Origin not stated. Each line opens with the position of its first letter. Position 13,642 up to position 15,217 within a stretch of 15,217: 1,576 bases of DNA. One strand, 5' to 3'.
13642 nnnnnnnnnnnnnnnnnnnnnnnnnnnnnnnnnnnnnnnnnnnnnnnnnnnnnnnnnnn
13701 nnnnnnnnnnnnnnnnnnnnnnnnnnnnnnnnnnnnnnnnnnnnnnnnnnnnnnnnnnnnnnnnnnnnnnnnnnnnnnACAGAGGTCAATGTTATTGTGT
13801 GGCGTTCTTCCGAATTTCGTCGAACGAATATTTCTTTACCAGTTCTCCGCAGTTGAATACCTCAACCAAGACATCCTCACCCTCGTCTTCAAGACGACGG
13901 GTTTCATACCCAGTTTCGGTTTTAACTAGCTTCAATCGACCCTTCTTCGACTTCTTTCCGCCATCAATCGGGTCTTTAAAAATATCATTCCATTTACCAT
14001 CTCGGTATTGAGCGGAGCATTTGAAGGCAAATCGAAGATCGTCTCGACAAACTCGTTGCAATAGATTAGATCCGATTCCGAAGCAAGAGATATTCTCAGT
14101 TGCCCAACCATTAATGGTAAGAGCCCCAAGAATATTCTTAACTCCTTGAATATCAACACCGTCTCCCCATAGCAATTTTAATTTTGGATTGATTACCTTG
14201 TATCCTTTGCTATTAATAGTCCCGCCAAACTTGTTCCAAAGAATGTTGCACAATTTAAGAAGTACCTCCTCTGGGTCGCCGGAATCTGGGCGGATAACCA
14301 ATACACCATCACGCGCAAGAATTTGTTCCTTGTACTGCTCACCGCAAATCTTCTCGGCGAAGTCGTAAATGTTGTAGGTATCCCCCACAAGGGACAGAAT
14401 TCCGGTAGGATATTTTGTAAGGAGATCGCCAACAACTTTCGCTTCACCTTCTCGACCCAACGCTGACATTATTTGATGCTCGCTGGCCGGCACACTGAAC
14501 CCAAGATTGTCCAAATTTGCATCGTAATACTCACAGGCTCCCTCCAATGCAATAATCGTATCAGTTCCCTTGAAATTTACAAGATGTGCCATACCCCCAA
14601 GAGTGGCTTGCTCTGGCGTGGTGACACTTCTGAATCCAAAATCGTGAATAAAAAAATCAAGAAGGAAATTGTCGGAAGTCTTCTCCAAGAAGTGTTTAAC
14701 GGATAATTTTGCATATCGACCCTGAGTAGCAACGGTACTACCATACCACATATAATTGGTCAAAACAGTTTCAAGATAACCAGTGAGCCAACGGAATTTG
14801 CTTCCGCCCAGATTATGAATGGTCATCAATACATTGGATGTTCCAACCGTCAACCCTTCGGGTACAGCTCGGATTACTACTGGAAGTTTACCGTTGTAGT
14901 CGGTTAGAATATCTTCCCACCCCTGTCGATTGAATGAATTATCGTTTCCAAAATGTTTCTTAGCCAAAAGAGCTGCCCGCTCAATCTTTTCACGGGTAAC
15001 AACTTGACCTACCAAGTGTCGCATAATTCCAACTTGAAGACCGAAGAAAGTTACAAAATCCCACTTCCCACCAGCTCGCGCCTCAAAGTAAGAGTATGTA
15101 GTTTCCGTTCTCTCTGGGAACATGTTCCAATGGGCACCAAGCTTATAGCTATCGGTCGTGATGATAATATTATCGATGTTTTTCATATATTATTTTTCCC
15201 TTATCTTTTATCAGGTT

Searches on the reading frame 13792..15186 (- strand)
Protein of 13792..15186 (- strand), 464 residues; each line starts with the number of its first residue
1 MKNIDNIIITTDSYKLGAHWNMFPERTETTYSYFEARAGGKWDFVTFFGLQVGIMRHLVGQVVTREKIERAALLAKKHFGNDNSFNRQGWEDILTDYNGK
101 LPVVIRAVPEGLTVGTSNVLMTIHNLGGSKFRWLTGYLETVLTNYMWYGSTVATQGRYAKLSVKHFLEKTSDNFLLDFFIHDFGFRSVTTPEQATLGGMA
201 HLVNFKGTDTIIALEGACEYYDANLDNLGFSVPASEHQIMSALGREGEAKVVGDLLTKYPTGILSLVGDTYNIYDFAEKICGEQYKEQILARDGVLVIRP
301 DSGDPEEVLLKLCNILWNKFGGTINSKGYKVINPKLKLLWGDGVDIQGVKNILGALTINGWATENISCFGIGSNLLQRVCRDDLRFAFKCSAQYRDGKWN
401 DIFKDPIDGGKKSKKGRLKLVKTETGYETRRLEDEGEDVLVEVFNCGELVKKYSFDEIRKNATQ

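Call 17: search_protein_families(library=pfam, proteins=[window:13792-15186:-], max_evalue=0.01)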
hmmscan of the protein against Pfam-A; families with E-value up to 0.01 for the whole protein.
window:13792-15186:- (464 aa): 2 families
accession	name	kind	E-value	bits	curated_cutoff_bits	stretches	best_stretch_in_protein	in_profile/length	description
PF04095.22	NAPRTase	-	4.2e-39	135.1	20.8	1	179-427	2-222/239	Nicotinate phosphoribosyltransferase (NAPRTase) family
PF18127.6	NAMPT_N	-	1.5e-29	102.6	25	1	6-105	1-98/98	Nicotinamide phosphoribosyltransferase, N-terminal domain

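Call 87: search_protein_families(library=ncbifam, proteins=[window:13792-15186:-], max_evalue=0.00001)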
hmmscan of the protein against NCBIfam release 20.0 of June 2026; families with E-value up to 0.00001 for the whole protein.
window:13792-15186:- (464 aa): 1 family
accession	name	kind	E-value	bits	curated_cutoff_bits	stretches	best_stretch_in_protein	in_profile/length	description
NF006629.0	PRK09198.1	equivalog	1e-149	499.2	405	1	3-463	3-462/465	nicotinate phosphoribosyltransferase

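Call 90: search_dna_similar(query=window:13792-15186:-, collection=phages, mode=protein, max_rows=8)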
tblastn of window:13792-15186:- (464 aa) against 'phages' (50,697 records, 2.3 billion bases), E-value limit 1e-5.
Records with a match: 2018; places in all: 2021; records where one place covers at least 80% of the query: 1705.
Best place of each record, by identity: <60% 2018.
By first word of the organism name: Vibrio 230; Klebsiella 200; Pseudomonas 198; Staphylococcus 198; Escherichia 188; Salmonella 128; Mycobacterium 104; Aeromonas 97; Bacillus 84; Listeria 55; and 68 more.
By host as written in the record: - 253; Klebsiella pneumoniae 93; Staphylococcus aureus 82; Mycobacterium smegmatis mc2 155 65; Pseudomonas aeruginosa 55; Escherichia coli 51; Listeria monocytogenes 44; Vibrio harveyi BAA-1116 36; and 507 more.
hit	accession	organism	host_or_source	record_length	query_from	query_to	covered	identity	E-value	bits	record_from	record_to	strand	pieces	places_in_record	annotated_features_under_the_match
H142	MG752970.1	Ralstonia phage RsoM2USA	Ralstonia solanacearum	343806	4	464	99%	42.9%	1e-101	338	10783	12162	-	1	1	hypothetical protein (x2)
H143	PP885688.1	Tunturiibacter phage Tunturi_5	Tunturiibacter psychrotolerans X4BP1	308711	2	462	99%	40.4%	6e-90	305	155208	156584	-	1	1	nicotinamide phosphoribosyl transferase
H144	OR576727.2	Myxococcus phage Mx1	Myxococcus sp.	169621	1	462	100%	39.9%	9e-92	310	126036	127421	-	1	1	nicotinamide phosphoribosyltransferase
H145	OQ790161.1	Xanthomonas phage RTH11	Xanthomonas sp.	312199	3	462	99%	39.7%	3e-92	311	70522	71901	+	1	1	nicotinate phosphoribosyltransferase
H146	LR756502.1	uncultured phage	metagenomic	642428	5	408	87%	44.5%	1e-102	342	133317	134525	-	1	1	record has no annotation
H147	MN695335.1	Synechococcus phage B23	Synechoccus sp.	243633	6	407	87%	44.3%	2e-95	321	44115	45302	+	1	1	nicotinamide phosphoribosyltransferase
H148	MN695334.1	Synechococcus phage B3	Synechoccus sp.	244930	6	407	87%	44.3%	2e-95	321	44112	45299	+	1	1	nicotinamide phosphoribosyltransferase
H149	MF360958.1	Salicola phage SCTP-2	Salicola sp. PV4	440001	3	406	87%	43.0%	2e-96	323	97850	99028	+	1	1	104: hypothetical protein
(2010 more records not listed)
